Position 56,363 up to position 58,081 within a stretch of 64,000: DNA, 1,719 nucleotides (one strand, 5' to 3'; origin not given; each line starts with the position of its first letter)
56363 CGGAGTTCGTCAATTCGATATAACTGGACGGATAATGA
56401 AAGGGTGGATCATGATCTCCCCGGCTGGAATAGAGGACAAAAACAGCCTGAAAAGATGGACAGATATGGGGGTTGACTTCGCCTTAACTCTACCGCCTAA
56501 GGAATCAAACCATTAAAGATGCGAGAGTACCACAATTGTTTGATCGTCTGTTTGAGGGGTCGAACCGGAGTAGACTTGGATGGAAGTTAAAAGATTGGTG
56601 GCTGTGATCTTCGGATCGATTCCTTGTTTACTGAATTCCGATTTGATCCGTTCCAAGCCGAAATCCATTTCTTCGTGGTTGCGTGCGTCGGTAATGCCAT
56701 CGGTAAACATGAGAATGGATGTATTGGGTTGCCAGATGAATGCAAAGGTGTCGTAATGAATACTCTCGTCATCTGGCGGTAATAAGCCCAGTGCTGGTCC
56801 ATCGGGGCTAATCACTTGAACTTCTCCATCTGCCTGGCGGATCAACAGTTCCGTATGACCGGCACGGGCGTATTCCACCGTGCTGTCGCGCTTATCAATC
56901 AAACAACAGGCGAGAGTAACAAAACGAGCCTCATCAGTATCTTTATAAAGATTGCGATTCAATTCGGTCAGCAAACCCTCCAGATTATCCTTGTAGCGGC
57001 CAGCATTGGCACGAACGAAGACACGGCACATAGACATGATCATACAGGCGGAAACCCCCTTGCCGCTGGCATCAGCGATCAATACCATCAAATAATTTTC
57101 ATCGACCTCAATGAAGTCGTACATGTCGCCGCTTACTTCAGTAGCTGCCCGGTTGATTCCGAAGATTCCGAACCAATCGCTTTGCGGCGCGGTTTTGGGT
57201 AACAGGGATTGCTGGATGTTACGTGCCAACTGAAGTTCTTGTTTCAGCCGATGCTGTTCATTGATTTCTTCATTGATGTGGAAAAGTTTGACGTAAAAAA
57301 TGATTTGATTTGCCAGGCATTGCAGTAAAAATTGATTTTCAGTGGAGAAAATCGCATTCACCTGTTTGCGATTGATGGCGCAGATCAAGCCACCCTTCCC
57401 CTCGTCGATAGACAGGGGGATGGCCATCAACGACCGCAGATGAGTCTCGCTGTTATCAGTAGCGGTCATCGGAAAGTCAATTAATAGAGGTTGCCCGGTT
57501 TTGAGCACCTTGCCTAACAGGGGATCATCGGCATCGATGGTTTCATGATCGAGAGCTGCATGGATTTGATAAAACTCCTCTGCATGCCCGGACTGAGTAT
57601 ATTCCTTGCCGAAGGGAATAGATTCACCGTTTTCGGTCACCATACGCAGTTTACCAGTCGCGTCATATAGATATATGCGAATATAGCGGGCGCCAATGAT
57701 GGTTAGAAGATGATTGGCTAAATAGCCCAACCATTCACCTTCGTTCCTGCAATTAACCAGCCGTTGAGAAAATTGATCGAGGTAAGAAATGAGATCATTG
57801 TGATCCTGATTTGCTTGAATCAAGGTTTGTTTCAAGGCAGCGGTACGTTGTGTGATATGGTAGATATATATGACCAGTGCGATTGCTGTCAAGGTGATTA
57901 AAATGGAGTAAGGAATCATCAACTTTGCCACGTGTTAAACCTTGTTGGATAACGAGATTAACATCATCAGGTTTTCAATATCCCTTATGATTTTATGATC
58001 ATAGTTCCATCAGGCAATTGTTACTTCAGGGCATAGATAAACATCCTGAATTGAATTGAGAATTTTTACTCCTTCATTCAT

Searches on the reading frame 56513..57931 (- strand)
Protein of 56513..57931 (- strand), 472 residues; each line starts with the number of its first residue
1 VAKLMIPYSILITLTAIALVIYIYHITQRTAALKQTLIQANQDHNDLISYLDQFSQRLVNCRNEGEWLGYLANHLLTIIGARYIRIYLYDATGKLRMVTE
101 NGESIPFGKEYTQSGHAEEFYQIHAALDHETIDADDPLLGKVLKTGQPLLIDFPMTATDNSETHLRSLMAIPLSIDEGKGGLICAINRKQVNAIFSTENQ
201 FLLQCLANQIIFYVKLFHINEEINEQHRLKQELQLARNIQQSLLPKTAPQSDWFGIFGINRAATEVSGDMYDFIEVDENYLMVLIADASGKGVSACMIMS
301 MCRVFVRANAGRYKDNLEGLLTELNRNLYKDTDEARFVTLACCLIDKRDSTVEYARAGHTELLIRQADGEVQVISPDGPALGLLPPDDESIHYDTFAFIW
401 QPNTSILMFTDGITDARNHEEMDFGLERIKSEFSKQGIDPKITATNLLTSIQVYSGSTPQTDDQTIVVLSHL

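Call 67: search_protein_families(library=ncbifam, proteins=[window:56513-57931:-], max_evalue=1e-10)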
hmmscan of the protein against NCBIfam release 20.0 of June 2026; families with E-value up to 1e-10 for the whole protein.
window:56513-57931:- (472 aa): 2 families
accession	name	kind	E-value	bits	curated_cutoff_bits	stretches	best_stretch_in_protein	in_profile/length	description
NF045505.1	RR_RssB_Pseudo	equivalog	6.8e-13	48.4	700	1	213-418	135-343/394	two-component system response regulator RssB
TIGR02865.1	spore_II_E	equivalog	1.2e-11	43.5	490.8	1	260-468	560-760/764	stage II sporulation protein E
